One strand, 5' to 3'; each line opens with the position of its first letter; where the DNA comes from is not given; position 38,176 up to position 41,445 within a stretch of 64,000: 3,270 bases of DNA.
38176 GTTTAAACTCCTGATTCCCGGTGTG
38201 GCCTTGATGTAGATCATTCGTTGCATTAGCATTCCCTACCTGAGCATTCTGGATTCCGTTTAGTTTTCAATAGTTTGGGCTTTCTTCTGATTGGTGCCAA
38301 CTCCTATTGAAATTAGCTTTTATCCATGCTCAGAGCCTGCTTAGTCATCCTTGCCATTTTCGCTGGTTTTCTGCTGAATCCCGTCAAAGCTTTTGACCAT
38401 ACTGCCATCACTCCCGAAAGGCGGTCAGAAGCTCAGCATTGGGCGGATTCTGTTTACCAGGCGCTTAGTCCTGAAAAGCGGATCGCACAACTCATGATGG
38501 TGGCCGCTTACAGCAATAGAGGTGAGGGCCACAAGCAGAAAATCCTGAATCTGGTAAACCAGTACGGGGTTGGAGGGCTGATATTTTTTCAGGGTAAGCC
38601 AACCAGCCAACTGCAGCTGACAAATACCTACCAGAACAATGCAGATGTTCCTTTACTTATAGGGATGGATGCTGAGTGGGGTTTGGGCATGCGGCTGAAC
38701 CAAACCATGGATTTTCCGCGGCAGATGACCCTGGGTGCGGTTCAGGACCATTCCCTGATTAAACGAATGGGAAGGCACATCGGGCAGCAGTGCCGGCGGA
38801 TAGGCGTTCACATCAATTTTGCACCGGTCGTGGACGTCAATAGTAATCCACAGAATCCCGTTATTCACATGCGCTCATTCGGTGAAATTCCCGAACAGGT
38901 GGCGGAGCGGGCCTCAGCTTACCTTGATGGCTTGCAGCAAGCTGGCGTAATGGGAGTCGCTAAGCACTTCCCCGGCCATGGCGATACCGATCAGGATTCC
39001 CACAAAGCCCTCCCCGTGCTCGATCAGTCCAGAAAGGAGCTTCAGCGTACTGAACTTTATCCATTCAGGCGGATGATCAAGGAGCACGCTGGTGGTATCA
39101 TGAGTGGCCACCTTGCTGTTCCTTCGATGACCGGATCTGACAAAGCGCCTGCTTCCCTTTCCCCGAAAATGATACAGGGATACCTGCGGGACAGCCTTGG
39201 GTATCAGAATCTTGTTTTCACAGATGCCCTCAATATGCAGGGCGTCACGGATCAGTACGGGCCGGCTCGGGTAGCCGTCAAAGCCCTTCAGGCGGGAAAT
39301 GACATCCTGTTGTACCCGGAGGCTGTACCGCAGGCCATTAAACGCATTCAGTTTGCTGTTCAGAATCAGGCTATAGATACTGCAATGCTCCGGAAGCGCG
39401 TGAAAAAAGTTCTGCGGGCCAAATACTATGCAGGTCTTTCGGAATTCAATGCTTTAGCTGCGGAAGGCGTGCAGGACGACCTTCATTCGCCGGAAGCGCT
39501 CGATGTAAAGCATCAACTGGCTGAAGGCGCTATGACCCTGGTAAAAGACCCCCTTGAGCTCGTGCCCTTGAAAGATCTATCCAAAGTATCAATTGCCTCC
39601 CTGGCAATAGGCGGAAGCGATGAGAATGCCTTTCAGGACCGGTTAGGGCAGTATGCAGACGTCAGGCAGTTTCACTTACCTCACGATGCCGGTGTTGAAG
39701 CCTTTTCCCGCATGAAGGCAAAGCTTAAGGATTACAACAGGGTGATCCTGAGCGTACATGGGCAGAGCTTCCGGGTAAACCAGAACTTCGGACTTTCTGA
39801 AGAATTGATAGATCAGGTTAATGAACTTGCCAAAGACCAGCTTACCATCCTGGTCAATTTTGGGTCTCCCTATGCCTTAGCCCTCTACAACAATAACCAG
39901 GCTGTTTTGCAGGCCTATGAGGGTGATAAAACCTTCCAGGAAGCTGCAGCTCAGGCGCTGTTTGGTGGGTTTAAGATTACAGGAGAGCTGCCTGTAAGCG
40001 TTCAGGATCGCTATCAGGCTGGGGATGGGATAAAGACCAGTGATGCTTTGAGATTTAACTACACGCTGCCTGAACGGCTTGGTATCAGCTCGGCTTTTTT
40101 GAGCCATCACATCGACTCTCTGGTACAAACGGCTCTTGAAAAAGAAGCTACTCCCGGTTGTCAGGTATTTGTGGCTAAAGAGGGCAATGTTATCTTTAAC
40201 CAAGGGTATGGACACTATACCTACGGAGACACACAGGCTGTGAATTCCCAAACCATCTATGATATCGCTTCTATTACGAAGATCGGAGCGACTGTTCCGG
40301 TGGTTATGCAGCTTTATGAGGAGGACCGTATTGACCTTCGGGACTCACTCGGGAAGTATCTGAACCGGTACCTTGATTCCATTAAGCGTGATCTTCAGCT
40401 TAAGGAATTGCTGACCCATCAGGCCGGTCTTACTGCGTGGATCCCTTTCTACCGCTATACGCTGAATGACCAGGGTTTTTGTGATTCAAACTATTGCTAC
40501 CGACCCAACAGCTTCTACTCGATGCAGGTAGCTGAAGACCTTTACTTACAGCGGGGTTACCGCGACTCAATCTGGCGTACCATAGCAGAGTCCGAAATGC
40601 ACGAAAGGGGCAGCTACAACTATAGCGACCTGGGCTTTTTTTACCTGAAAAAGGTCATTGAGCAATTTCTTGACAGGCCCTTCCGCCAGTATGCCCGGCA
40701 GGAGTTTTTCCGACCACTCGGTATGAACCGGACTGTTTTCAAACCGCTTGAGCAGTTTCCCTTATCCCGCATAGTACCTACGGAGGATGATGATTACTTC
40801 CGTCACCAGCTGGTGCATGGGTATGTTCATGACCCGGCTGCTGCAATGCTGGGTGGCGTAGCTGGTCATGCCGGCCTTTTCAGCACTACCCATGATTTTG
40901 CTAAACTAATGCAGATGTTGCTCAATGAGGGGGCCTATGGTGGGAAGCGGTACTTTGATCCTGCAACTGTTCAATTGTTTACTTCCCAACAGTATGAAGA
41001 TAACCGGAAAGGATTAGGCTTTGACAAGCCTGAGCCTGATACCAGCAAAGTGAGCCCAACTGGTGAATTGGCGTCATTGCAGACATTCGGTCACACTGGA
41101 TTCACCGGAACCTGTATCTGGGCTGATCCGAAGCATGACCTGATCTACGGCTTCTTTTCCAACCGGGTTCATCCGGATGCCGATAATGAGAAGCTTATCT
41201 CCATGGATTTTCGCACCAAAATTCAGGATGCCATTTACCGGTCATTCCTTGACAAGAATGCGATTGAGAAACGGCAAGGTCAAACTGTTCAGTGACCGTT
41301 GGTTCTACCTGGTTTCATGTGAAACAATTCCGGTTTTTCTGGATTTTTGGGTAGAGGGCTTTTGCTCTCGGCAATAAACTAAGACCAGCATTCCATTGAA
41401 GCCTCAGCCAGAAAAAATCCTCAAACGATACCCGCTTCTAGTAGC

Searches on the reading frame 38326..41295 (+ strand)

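Call 76: search_protein_families(library=pfam, proteins=[window:38326-41295:+], max_evalue=0.0001)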
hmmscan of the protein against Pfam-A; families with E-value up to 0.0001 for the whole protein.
window:38326-41295:+ (989 aa): 3 families
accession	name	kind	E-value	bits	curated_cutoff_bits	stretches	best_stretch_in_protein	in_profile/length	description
PF00933.27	Glyco_hydro_3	-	1.1e-78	265.3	27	1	50-364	3-315/316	Glycosyl hydrolase family 3 N terminal domain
PF00144.29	Beta-lactamase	-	2e-45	155.9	27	1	596-955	1-318/329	Beta-lactamase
PF01915.27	Glyco_hydro_3_C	-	3.7e-05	24.2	31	1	491-564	100-174/200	Glycosyl hydrolase family 3 C-terminal domain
